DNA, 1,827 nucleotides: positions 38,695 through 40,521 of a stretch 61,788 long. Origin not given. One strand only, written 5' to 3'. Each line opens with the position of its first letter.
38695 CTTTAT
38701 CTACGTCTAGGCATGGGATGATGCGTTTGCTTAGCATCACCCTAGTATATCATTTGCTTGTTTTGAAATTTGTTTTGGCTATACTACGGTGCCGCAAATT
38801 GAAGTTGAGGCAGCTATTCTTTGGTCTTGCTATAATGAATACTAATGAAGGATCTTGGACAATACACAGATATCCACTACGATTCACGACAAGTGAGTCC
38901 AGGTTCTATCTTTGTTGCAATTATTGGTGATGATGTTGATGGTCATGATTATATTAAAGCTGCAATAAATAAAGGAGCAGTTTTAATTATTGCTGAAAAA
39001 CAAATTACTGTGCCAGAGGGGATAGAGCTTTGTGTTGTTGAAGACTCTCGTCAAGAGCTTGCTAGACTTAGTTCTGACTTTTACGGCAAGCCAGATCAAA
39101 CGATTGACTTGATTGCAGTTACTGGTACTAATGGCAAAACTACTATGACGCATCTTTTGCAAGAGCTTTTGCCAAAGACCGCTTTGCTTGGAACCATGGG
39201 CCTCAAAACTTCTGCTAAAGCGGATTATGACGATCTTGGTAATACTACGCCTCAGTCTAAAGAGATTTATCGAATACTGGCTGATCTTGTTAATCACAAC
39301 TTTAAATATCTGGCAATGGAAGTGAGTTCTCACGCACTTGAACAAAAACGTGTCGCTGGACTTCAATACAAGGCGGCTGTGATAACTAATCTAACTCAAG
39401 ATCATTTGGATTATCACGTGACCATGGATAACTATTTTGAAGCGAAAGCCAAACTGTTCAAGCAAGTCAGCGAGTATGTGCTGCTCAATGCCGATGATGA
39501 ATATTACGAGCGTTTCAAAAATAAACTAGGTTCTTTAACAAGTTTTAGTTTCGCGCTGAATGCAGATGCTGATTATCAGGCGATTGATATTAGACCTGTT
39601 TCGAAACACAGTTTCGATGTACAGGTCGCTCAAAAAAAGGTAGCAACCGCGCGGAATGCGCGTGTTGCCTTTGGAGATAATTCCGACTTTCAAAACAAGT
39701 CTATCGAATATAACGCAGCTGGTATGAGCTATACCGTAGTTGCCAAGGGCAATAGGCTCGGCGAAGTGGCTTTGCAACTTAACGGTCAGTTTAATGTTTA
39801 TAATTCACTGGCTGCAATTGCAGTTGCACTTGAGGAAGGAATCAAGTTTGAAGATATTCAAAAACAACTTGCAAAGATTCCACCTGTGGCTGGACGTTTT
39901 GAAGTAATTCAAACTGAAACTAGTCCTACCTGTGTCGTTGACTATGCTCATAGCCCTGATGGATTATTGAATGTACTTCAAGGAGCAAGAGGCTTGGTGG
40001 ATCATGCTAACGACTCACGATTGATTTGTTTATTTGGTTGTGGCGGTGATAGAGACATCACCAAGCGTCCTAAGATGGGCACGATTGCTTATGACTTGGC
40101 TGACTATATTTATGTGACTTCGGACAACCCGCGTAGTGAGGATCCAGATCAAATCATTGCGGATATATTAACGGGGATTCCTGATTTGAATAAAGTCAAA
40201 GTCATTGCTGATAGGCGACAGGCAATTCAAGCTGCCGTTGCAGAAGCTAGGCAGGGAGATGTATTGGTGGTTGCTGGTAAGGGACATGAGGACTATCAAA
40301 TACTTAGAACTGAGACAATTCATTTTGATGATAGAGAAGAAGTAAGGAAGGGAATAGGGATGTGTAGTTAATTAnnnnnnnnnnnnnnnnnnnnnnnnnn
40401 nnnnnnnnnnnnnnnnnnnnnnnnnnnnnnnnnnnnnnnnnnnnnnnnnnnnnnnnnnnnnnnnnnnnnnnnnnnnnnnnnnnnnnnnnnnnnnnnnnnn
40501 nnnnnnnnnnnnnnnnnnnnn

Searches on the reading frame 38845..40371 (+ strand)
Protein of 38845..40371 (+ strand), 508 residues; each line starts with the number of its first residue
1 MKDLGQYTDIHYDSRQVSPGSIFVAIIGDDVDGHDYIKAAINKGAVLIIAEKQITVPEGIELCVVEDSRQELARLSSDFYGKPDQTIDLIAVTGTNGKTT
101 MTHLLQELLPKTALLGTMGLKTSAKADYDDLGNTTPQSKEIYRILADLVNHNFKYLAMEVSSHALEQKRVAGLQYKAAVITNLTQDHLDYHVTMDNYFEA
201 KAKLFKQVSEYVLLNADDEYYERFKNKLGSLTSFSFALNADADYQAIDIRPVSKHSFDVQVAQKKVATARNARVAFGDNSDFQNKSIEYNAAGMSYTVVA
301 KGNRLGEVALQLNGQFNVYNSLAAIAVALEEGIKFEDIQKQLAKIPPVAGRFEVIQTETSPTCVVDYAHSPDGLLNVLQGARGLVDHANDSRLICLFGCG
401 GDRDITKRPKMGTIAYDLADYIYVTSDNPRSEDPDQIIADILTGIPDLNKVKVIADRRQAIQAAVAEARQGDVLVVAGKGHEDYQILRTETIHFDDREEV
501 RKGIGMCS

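Call 16: search_protein_families(library=ncbifam, proteins=[window:38845-40371:+])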
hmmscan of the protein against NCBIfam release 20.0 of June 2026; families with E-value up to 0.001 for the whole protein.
window:38845-40371:+ (508 aa): 30 families (the best 25 are shown)
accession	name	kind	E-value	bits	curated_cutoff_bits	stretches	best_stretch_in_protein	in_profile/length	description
NF001126.0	PRK00139.1-4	equivalog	9.7e-162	538.9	373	2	267-503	249-481/486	UDP-N-acetylmuramoyl-L-alanyl-D-glutamate--2,6-diaminopimelate ligase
TIGR01085.1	murE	subfamily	5e-154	513.7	257.3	1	7-502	4-469/472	UDP-N-acetylmuramyl-tripeptide synthetase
NF008896.0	PRK11929.1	equivalog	1.4e-143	479.9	1023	2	269-503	261-497/965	bifunctional UDP-N-acetylmuramoyl-L-alanyl-D-glutamate--2,6-diaminopimelate ligase MurE/UDP-N-acetylmuramoyl-tripeptide--D-alanyl-D-alanine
NF001124.0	PRK00139.1-2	equivalog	2.5e-139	465.2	476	1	8-504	29-492/500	UDP-N-acetylmuramoyl-L-alanyl-D-glutamate--2,6-diaminopimelate ligase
NF001123.0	PRK00139.1-1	equivalog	7.7e-130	433.8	586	1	8-502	21-487/493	UDP-N-acetylmuramoyl-L-alanyl-D-glutamate--2,6-diaminopimelate ligase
NF010628.0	PRK14022.1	equivalog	3.4e-96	322.9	536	1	6-500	34-476/483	UDP-N-acetylmuramoyl-L-alanyl-D-glutamate--L-lysine ligase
NF001130.0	PRK00139.2-4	equivalog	6.6e-70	236.3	715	1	6-494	30-500/516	UDP-N-acetylmuramoyl-L-alanyl-D-glutamate--2,6-diaminopimelate ligase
NF001129.0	PRK00139.2-3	equivalog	5.1e-57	193.5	762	1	7-500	41-510/517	UDP-N-acetylmuramoyl-L-alanyl-D-glutamate--2,6-diaminopimelate ligase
NF001127.0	PRK00139.2-1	equivalog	1.9e-51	175.4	997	1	9-489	33-495/520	UDP-N-acetylmuramoyl-L-alanyl-D-glutamate--2,6-diaminopimelate ligase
TIGR01143.1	murF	subfamily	3e-45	154.9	288.6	2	13-266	2-243/418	UDP-N-acetylmuramoyl-tripeptide--D-alanyl-D-alanine ligase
NF001131.0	PRK00139.2-5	equivalog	1.1e-37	130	1000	2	9-231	38-258/483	UDP-N-acetylmuramoyl-L-alanyl-D-glutamate--2,6-diaminopimelate ligase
TIGR02068.2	cya_phycin_syn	equivalog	2.2e-34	118.6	850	1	83-478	475-848/862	cyanophycin synthetase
TIGR01082.1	murC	equivalog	3.4e-33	115.4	335.1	2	276-399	234-354/449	UDP-N-acetylmuramate--L-alanine ligase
NF008041.0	PRK10773.1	equivalog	3.2e-29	102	551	2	8-254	25-259/453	UDP-N-acetylmuramoyl-tripeptide--D-alanyl-D-alanine ligase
NF053645.1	pMurC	equivalog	1.2e-28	100.1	560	1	88-407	103-412/492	pseudomurein biosynthesis peptide ligase pMurC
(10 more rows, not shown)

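Call 25: search_protein_families(library=pfam, proteins=[window:38845-40371:+])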
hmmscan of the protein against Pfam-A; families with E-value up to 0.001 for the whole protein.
window:38845-40371:+ (508 aa): 3 families
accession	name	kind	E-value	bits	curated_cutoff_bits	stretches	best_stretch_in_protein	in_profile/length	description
PF08245.18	Mur_ligase_M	-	3.3e-49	168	24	2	92-258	1-169/200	Mur ligase middle domain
PF02875.26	Mur_ligase_C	-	3.7e-33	115.5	28.4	1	350-480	1-127/127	Mur ligase, glutamate ligase domain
PF01225.30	Mur_ligase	-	1.5e-10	41.7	21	1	8-57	3-72/95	Mur ligase family, catalytic domain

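Call 26: find_homologous_proteins(query=window:38845-40371:+, max_evalue=1e-80)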
Query window:38845-40371:+ (508 aa): 7165 proteins with E <= 1e-80 among 8000 candidates; the best 120 are listed.
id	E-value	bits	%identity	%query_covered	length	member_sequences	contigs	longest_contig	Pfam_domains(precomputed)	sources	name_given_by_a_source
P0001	0.0e+0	1129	100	100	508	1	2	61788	PF02875.27,PF08245.19,PF01225.31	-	-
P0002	9.2e-254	861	80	99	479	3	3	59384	PF02875.27,PF08245.19,PF01225.31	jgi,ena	jgi:UDP-N-acetylmuramoyl-L-alanyl-D-glutamate--2,6-diaminopimelate ligase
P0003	1.2e-229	781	70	100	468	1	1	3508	PF02875.27,PF08245.19,PF01225.31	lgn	-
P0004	2.0e-222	757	69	98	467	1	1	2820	PF02875.27,PF08245.19,PF01225.31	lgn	-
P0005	1.7e-211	721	66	98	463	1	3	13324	PF02875.27,PF08245.19,PF01225.31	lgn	-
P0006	1.4e-197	675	62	99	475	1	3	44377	PF02875.27,PF08245.19,PF01225.31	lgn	-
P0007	1.6e-197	675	61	99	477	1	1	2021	PF02875.27,PF08245.19,PF01225.31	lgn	-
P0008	2.5e-197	674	62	100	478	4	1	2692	PF02875.27,PF08245.19,PF01225.31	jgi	jgi:UDP-N-acetylmuramoyl-L-alanyl-D-glutamate--2,6-diaminopimelate ligase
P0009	2.9e-197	674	61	100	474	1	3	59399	PF02875.27,PF08245.19,PF01225.31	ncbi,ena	-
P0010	7.4e-197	673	61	100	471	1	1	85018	PF02875.27,PF08245.19,PF01225.31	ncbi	-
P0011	1.3e-194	666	62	100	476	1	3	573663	PF02875.27,PF08245.19,PF01225.31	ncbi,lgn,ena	-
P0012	3.7e-179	615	57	99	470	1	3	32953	PF02875.27,PF08245.19,PF01225.31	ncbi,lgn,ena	-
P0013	8.4e-173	594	55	100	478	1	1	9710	PF02875.27,PF08245.19,PF01225.31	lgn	-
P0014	4.5e-169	581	54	99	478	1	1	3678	PF02875.27,PF08245.19,PF01225.31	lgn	-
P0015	7.2e-167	574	55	97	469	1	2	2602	PF02875.27,PF08245.19,PF01225.31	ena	-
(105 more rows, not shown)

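Call 28: find_encoding_contigs(protein=P0002, flank=10000, max_places=4)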
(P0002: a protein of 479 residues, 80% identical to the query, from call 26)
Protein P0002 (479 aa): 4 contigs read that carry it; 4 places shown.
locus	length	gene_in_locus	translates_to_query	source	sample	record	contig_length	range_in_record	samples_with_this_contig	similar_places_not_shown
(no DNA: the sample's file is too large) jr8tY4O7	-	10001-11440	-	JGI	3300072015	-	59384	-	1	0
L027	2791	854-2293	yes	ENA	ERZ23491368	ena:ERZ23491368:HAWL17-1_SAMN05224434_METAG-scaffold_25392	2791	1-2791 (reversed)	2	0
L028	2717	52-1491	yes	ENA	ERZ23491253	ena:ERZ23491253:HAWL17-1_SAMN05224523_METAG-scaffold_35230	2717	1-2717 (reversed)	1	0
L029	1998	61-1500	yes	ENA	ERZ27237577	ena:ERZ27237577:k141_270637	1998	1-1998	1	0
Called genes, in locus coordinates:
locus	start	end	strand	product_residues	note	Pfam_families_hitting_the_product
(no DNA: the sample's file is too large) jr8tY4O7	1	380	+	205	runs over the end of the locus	-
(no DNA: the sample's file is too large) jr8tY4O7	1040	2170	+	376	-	PF23459:S1_RRP5 (faint), PF00575:S1, PF13509:S1_2 (faint), PF00575:S1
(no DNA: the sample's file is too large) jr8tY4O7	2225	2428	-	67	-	-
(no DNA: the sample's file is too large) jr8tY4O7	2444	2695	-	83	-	-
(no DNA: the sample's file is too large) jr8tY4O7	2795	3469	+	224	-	PF01243:PNPOx_N, PF13883:CREG_beta-barrel, PF10615:DUF2470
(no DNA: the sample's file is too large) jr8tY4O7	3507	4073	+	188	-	-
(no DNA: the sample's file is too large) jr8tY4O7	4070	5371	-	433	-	PF01555:N6_N4_Mtase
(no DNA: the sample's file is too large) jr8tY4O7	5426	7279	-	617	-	PF00501:AMP-binding, PF23562:AMP-binding_C_3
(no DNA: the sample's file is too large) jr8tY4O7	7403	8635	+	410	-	PF28597:T2SSF_N, PF00482:T2SSF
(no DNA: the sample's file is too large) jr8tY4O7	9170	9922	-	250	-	PF00977:His_biosynth, PF00478:IMPDH (faint), PF01207:Dus (faint), PF02581:TMP-TENI (faint), PF03060:NMO (faint), PF05690:ThiG (faint), PF01180:DHO_dh (faint)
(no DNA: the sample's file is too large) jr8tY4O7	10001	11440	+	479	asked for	PF01225:Mur_ligase (weak), PF08245:Mur_ligase_M, PF02875:Mur_ligase_C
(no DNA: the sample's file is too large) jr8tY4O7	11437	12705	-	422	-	-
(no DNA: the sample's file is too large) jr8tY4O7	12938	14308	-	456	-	PF13506:Glyco_transf_21, PF00535:Glycos_transf_2, PF10111:Glyco_tranf_2_2, PF13641:Glyco_tranf_2_3, PF13632:Glyco_trans_2_3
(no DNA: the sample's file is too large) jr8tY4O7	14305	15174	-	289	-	PF03816:LytR_cpsA_psr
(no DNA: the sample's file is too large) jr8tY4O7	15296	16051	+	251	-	-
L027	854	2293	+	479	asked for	PF01225:Mur_ligase (weak), PF08245:Mur_ligase_M, PF02875:Mur_ligase_C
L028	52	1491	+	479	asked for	PF01225:Mur_ligase (weak), PF08245:Mur_ligase_M, PF02875:Mur_ligase_C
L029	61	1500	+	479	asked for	PF01225:Mur_ligase (weak), PF08245:Mur_ligase_M, PF02875:Mur_ligase_C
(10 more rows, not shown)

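Call 35: find_encoding_contigs(protein=P0001, flank=10000, max_places=6)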
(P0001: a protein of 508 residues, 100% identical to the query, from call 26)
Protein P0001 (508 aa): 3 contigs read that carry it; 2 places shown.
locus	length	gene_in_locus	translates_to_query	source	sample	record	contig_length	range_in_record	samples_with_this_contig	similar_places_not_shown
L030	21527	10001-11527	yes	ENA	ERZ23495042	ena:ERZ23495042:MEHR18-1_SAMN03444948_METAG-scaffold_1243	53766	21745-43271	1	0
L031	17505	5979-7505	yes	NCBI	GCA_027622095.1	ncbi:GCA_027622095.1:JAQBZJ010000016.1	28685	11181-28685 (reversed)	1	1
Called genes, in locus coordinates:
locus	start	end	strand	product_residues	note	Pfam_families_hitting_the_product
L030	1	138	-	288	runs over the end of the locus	PF00586:AIRS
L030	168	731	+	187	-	PF01467:CTP_transf_like, PF08218:Citrate_ly_lig (weak)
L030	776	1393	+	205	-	-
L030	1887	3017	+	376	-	PF23459:S1_RRP5 (faint), PF00575:S1, PF13509:S1_2 (faint), PF00575:S1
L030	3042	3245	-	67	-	-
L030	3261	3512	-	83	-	-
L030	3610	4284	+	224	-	PF01243:PNPOx_N, PF13883:CREG_beta-barrel, PF10615:DUF2470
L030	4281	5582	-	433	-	PF01555:N6_N4_Mtase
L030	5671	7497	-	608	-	PF00501:AMP-binding, PF23562:AMP-binding_C_3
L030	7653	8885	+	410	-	PF28597:T2SSF_N, PF00482:T2SSF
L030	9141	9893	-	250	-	PF00977:His_biosynth, PF00478:IMPDH (faint), PF01207:Dus (faint), PF02581:TMP-TENI (faint), PF03060:NMO (faint), PF05690:ThiG (faint), PF01180:DHO_dh (faint)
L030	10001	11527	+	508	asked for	PF01225:Mur_ligase, PF08245:Mur_ligase_M, PF02875:Mur_ligase_C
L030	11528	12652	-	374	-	-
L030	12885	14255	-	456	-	PF13506:Glyco_transf_21, PF00535:Glycos_transf_2, PF10111:Glyco_tranf_2_2, PF13641:Glyco_tranf_2_3, PF13632:Glyco_trans_2_3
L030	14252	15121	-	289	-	PF03816:LytR_cpsA_psr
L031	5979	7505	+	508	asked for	PF01225:Mur_ligase, PF08245:Mur_ligase_M, PF02875:Mur_ligase_C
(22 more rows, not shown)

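Call 76: search_solved_structures(query=window:38845-40371:+, show_alignments=1, max_evalue=1e-40)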
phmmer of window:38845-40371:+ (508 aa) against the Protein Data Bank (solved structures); distinct sequences matched with E-value up to 1e-40: 13.
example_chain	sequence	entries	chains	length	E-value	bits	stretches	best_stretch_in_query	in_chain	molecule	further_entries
8f5d_A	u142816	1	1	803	4.3e-92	312.5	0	280-502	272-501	Multifunctional fusion protein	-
7b6o_A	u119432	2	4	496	2.6e-91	310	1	305-506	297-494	UDP-N-acetylmuramoyl-L-alanyl-D-glutamate-2,6-diaminopimelate ligase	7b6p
7b53_A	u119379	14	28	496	5.3e-91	308.9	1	305-506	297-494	UDP-N-acetylmuramoyl-L-alanyl-D-glutamate--2,6-diaminopimelate ligase | UDP-N-acetylmuramoyl-L-alanyl-D-glutamate-2,6-diaminopimelate ligase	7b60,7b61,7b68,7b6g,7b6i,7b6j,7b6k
1e8c_A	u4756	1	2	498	5.3e-91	308.9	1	305-506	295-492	UDP-N-ACETYLMURAMOYLALANYL-D-GLUTAMATE--2,6-DIAMINOPIMELATE LIGASE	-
8w9z_N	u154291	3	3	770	8.2e-77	262.2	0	9-209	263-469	UDP-N-acetylmuramoyl-L-alanyl-D-glutamate--2, 6-diaminopimelate ligase-like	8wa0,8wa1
4bub_A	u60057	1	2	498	5.9e-75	256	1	270-502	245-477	UDP-N-ACETYLMURAMOYL-L-ALANYL-D-GLUTAMATE--LD-LYSINE LIGASE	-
7d27_A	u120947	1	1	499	3.1e-71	243.8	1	278-504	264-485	UDP-N-acetylmuramoyl-L-alanyl-D-glutamate--2,6-diaminopimelate ligase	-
4c12_A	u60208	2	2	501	4.5e-70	240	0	6-251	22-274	UDP-N-ACETYLMURAMOYL-L-ALANYL-D-GLUTAMATE--L-LYSINE LIGASE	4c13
2wtz_A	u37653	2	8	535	5.7e-69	236.3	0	290-501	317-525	UDP-N-ACETYLMURAMOYL-L-ALANYL-D-GLUTAMATE--2,6-DIAMINOPIMELATE LIGASE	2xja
8g6p_A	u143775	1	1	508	1e-62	215.7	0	275-501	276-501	UDP-N-acetylmuramoyl-L-alanyl-D-glutamate--2,6-diaminopimelate ligase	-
8r5o_Q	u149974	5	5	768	2.8e-61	211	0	6-209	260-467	PAP11 | PAP11, MurE-like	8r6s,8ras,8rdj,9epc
8qma_O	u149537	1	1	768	5e-60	206.8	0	6-209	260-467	PAP11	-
8xzv_J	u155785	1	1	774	2.8e-55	191.2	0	6-224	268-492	MurE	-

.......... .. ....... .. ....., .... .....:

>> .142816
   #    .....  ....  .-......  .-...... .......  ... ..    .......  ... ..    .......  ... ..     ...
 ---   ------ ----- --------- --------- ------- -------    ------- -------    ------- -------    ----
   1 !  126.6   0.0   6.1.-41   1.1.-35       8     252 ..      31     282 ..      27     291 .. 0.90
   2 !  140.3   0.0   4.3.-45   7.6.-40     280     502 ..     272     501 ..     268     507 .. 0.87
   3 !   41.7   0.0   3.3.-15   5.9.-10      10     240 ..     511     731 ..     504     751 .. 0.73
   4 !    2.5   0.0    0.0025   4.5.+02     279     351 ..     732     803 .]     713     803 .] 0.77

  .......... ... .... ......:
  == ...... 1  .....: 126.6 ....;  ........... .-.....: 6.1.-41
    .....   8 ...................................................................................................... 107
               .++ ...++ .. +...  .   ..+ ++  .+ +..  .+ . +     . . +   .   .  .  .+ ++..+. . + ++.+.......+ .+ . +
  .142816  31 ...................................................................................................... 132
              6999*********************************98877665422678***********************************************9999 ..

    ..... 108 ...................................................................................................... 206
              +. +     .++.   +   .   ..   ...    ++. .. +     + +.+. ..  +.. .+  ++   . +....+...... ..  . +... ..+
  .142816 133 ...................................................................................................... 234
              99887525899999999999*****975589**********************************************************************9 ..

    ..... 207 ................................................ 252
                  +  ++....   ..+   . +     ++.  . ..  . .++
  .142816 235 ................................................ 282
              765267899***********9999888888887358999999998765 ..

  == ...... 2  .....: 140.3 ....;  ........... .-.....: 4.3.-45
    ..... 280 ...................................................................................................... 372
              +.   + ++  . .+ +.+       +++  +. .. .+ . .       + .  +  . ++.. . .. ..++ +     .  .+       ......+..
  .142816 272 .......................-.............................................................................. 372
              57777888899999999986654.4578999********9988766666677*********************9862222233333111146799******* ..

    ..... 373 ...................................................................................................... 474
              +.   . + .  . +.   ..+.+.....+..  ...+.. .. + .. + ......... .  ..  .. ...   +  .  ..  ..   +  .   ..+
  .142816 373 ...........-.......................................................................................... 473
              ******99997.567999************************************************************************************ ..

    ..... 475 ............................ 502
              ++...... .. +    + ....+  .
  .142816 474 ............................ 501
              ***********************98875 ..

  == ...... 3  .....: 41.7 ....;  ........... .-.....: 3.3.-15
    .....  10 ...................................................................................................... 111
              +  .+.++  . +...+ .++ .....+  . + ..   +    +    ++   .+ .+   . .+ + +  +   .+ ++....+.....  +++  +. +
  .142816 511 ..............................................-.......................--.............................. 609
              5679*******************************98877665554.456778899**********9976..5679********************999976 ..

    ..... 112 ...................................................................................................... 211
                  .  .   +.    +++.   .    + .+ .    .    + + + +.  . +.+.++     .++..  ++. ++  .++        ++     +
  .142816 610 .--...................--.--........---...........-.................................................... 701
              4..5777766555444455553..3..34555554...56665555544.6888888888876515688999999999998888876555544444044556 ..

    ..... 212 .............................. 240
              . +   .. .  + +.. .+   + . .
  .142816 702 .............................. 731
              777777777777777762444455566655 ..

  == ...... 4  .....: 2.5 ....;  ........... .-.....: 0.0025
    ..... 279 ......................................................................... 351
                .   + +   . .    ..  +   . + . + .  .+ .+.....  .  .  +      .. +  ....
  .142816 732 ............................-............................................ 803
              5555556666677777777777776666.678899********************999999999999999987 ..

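Call 104: predict_structure(alignment_id=A3)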
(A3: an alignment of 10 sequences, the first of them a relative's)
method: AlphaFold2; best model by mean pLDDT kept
length: 508 residues; sequences in the alignment: 10
mean_pLDDT: 76.7   pTM: 0.74
mean pLDDT of the five models: 76.7, 75.1, 73.2, 73.0, 72.8
residues with pLDDT >= 90: 162; 70-90: 198; 50-70: 78; < 50: 70
segments of 3 or more residues with pLDDT < 50: 185-191, 253-291, 347-351, 480-492
pLDDT, mean of each block of 10 residues (from residue 1): 80 90 86 88 95 91 92 91 91 77 89 84 79 72 94 94 76 91 52 66 91 88 89 90 87 39 31 30 38 77 86 65 94 93 60 63 72 68 67 81 67 87 74 75 88 87 89 76 38 65 77
secondary structure, 60 per line:
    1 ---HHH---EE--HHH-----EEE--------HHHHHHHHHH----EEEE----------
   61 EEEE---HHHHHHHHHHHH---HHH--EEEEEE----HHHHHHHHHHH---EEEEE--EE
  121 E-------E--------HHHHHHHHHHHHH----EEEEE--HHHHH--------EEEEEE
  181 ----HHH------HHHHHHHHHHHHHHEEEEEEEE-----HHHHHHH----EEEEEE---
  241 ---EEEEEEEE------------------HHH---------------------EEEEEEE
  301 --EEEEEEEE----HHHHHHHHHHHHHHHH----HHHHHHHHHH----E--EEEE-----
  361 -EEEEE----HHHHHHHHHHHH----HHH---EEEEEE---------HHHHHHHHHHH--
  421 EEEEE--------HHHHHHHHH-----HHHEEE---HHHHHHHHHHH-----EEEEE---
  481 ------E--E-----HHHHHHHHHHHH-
elements in order: E22-24 H33-42 E47-50 E61-64 H68-79 E88-93 H98-108 E112-116 E119-121 H138-150 E155-159 H162-166 E175-180 H194-207 E208-215 H221-227 E232-237 E244-251 E294-300 E303-310 H315-330 H335-344 E352-355 E362-366 H371-382 E393-398 H408-418 E421-425 H434-442 E451-453 H457-467 E473-477 H496-507
